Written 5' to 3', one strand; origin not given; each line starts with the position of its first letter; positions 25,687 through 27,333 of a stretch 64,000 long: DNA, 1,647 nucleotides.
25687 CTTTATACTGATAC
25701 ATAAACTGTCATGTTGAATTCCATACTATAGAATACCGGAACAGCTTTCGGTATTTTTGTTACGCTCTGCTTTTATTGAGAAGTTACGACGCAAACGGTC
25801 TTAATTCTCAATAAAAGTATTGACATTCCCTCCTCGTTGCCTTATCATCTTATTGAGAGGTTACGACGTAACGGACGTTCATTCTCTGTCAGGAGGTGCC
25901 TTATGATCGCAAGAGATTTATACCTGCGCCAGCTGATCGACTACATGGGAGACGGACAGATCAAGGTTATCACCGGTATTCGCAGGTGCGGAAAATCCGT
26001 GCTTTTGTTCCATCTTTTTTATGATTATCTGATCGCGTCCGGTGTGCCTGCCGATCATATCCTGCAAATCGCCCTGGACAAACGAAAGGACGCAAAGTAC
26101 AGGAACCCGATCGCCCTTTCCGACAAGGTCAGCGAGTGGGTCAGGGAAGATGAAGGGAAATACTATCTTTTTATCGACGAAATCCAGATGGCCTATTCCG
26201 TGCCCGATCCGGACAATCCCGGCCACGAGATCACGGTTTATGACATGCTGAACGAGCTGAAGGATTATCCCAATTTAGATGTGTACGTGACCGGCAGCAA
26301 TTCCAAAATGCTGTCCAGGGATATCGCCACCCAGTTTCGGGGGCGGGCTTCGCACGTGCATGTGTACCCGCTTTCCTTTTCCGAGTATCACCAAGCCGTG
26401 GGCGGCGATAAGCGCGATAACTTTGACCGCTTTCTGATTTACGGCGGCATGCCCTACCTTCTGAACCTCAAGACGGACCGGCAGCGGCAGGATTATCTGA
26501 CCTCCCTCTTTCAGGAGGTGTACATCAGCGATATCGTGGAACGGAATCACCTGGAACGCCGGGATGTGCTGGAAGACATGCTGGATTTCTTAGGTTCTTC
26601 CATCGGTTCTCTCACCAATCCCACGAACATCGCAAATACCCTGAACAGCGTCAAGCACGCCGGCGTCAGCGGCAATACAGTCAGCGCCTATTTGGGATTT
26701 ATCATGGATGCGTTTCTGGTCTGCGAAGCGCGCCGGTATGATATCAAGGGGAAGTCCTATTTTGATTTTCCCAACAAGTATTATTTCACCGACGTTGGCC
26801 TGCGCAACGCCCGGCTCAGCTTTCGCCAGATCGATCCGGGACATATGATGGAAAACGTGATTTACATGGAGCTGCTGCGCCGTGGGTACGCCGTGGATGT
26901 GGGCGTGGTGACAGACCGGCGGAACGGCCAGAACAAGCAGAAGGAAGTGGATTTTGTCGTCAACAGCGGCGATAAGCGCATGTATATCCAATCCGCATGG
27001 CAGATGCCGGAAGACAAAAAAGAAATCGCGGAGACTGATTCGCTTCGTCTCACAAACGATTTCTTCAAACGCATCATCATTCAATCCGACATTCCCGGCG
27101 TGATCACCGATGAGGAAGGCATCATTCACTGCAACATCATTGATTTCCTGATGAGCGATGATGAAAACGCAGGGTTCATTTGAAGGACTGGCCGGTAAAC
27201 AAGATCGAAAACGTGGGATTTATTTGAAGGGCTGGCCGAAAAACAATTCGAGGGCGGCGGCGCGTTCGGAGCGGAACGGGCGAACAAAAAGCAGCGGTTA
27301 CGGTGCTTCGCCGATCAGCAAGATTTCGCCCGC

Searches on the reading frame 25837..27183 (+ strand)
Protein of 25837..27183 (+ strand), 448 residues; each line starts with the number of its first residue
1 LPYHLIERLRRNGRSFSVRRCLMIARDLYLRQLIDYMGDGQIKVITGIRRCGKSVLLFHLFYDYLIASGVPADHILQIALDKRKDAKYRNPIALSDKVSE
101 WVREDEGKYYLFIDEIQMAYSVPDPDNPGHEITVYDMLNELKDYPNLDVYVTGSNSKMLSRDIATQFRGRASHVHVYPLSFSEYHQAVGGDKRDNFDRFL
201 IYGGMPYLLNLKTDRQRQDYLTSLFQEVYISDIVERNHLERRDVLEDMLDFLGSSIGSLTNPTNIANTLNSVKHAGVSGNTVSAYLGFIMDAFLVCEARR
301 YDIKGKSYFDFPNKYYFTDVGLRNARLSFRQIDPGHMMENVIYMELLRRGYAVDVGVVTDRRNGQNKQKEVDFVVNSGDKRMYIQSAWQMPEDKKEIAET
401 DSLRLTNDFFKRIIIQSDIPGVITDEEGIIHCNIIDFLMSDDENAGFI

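Call 48: search_protein_families(library=pfam, proteins=[window:25837-27183:+], max_evalue=0.001)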
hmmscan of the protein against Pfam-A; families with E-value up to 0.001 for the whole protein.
window:25837-27183:+ (448 aa): 2 families
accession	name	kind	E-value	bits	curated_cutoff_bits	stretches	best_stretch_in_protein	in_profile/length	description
PF13173.12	AAA_14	-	2.3e-29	102.5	27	1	41-184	3-128/129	AAA domain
PF13635.12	DUF4143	-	6.4e-16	58.9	28.1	1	232-385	3-156/160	Domain of unknown function (DUF4143)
